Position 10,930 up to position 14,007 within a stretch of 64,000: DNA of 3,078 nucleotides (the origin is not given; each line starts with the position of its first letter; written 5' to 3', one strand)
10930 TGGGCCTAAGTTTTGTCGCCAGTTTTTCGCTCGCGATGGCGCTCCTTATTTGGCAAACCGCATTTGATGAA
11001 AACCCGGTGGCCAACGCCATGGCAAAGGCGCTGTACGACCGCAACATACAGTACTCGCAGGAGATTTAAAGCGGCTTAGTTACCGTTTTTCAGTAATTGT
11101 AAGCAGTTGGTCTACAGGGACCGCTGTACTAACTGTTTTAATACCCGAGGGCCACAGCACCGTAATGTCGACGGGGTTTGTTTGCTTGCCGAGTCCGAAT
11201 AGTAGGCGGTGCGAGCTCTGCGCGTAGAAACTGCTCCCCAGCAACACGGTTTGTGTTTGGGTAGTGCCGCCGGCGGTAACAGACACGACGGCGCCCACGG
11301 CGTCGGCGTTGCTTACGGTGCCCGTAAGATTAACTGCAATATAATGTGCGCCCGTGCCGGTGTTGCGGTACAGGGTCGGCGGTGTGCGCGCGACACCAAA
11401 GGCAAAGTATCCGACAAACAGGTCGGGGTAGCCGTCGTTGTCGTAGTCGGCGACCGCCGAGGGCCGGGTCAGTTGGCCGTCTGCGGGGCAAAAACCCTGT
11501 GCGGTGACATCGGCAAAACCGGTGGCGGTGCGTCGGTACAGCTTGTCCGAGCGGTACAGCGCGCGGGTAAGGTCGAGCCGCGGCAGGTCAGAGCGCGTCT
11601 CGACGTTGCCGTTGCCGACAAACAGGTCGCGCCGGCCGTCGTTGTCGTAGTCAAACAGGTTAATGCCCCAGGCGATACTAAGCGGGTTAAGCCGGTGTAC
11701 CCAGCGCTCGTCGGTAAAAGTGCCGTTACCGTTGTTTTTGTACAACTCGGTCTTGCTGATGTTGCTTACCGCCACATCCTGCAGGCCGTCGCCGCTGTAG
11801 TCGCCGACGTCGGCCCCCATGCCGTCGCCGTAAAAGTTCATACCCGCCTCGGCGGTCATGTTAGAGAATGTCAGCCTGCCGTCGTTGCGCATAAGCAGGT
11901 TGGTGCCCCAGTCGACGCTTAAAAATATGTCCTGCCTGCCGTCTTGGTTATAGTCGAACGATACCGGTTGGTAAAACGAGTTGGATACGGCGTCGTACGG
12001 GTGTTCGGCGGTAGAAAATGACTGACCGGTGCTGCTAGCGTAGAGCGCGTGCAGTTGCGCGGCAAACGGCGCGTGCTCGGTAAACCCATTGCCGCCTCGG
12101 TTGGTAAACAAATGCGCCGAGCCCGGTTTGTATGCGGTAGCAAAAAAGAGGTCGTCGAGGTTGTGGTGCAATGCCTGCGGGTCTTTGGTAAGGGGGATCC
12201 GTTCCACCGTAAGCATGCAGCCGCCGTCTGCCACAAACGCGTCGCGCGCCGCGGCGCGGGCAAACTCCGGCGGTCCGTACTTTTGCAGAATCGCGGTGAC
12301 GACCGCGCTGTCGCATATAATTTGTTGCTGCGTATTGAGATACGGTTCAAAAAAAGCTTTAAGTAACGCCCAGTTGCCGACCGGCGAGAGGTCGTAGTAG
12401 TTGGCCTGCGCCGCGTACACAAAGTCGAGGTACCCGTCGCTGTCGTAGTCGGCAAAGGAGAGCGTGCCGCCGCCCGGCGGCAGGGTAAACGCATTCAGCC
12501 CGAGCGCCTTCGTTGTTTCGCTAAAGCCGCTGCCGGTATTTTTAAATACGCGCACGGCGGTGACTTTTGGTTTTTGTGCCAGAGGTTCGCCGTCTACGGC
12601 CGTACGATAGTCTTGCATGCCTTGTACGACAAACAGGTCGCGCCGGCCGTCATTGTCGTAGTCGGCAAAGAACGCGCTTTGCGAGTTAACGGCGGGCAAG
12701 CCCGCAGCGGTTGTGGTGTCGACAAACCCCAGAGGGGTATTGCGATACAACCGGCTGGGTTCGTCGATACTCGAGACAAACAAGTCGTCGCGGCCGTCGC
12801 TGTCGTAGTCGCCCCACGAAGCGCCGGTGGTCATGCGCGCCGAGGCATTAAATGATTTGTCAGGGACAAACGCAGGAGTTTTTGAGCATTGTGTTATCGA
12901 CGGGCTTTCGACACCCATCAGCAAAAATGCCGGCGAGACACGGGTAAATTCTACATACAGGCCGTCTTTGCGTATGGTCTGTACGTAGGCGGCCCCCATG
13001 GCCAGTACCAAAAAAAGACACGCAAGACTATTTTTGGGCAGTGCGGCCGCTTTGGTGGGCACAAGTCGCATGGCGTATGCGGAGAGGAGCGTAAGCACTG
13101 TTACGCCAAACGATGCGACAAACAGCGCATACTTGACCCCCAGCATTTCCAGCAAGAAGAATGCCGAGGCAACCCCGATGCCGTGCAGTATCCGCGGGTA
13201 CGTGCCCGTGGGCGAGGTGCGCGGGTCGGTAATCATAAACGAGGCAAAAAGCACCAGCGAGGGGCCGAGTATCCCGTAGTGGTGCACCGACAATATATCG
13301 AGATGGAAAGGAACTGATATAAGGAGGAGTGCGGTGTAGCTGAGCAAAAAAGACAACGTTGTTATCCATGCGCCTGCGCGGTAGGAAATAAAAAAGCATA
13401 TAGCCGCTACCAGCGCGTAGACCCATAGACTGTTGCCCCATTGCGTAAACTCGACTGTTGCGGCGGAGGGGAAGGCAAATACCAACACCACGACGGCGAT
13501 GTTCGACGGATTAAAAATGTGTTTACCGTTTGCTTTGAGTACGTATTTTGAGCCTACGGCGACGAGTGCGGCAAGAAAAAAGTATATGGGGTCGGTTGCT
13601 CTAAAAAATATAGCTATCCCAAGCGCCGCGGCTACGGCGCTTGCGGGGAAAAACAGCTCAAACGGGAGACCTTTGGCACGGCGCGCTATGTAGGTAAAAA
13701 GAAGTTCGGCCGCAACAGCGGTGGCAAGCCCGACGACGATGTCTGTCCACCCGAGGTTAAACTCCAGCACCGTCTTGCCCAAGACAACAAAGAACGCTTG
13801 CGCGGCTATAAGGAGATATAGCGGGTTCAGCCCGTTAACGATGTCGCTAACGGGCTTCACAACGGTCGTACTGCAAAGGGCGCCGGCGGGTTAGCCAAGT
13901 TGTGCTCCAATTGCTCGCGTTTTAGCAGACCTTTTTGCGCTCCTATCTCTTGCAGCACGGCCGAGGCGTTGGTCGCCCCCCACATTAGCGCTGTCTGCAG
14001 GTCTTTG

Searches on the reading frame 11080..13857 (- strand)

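Call 51: search_protein_families(library=pfam, proteins=[window:11080-13857:-], max_evalue=0.001)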
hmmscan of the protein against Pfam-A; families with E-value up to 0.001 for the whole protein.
window:11080-13857:- (925 aa): 4 families
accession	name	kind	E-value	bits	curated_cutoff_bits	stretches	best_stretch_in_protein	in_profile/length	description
PF13517.12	FG-GAP_3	-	4.6e-42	142.9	26.9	5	686-747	1-61/61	FG-GAP-like repeat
PF01839.29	FG-GAP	-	1.7e-17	63.3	22.1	1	801-817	6-22/37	FG-GAP repeat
PF07593.17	UnbV_ASPIC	-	6.8e-17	61.6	23.4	1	853-920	1-68/68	ASPIC and UnbV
PF03116.20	NQR2_RnfD_RnfE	-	4.4e-09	36.6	27.7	1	146-243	175-268/296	NQR2, RnfD, RnfE family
